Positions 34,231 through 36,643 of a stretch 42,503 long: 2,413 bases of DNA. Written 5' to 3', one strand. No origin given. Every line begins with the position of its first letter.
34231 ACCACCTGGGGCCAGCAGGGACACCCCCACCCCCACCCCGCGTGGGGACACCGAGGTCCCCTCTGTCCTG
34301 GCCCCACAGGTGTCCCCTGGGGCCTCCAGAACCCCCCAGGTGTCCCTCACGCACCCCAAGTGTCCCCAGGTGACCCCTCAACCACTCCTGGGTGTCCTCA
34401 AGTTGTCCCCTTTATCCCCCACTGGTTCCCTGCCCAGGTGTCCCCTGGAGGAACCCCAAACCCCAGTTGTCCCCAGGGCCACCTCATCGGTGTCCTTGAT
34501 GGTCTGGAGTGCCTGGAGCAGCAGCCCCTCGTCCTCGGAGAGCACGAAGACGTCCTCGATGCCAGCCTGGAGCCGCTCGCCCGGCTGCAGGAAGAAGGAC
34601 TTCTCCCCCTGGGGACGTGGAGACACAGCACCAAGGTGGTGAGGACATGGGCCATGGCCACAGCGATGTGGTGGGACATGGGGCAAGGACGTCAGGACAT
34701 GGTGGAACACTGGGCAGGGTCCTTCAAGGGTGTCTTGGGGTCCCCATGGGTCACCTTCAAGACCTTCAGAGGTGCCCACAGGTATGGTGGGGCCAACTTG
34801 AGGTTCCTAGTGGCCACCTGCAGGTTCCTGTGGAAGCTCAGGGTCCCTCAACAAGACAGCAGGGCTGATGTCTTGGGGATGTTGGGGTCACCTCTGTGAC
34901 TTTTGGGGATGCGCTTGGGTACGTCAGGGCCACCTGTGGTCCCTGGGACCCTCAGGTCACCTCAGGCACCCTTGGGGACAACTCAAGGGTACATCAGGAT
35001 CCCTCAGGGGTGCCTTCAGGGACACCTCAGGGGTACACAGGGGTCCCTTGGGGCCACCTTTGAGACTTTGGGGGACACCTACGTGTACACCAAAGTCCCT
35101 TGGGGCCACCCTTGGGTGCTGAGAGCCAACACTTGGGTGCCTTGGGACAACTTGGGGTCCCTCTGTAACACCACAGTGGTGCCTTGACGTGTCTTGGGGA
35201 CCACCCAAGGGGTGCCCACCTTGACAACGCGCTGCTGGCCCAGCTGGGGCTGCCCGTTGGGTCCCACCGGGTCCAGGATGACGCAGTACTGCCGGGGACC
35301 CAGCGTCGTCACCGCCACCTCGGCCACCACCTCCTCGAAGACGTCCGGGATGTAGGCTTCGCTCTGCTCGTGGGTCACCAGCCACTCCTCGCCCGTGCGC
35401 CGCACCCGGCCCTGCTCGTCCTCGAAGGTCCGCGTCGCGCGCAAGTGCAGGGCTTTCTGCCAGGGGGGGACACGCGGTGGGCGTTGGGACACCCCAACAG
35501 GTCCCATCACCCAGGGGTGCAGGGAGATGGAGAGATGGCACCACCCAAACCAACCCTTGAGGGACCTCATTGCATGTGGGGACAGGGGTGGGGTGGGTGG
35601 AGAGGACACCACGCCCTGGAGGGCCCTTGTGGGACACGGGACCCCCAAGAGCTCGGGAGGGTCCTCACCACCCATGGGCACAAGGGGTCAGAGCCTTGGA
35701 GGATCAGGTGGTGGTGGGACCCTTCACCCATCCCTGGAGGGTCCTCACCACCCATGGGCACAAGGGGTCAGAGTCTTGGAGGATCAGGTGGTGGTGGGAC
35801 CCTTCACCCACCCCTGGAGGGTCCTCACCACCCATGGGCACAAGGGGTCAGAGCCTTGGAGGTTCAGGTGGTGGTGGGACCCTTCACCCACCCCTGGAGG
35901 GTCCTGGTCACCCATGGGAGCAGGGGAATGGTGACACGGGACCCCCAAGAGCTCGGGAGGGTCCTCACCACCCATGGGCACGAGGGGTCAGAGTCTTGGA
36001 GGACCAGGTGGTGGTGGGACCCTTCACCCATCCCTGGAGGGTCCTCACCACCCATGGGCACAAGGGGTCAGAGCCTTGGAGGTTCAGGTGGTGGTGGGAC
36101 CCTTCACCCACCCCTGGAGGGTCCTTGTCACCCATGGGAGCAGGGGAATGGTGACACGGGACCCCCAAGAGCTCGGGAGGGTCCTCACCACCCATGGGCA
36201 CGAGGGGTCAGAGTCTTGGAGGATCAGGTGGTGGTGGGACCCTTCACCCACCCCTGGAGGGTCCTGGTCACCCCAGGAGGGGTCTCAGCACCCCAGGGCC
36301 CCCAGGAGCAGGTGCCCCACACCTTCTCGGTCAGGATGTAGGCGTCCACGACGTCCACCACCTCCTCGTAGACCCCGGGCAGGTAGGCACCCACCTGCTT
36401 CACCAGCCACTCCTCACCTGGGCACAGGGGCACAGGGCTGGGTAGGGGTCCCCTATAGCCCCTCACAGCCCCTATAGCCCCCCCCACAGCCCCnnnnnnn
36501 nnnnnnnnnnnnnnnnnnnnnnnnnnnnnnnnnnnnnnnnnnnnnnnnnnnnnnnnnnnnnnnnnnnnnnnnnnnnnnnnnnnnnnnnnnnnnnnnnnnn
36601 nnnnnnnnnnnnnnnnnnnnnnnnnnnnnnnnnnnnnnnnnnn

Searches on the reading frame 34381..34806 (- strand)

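Call 39: search_protein_families(library=pfam, proteins=[window:34381-34806:-], max_evalue=0.01)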
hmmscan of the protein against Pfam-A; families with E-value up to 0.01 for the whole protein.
window:34381-34806:- (142 aa): 1 family
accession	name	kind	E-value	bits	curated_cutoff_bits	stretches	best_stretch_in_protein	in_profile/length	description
PF01505.23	Vault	-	0.00015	22.2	27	1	87-109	1-23/42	Major Vault Protein repeat domain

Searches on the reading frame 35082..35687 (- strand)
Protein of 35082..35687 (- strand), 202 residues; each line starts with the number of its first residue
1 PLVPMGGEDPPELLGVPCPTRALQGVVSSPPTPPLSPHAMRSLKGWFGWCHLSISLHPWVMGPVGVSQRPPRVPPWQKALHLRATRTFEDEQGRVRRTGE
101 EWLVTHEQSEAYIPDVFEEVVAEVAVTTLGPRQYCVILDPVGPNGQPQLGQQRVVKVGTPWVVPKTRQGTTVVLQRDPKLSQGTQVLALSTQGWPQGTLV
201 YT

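Call 39: search_protein_families(library=pfam, proteins=[window:35082-35687:-], max_evalue=0.01)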
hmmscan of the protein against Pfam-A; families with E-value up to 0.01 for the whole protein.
window:35082-35687:- (202 aa): 2 families
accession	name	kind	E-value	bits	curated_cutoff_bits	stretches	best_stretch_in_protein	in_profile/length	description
PF01505.23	Vault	-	6.1e-14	52.2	27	1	78-115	7-42/42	Major Vault Protein repeat domain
PF17794.6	Vault_2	-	0.00086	20.2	23.6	1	127-156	2-36/60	Major Vault Protein repeat domain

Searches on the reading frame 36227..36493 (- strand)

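Call 39: search_protein_families(library=pfam, proteins=[window:36227-36493:-], max_evalue=0.01)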
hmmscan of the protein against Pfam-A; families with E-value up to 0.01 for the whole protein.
window:36227-36493:- (89 aa): 1 family
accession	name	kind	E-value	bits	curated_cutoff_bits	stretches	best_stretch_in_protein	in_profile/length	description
PF01505.23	Vault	-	0.0013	19.1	27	1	25-40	27-42/42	Major Vault Protein repeat domain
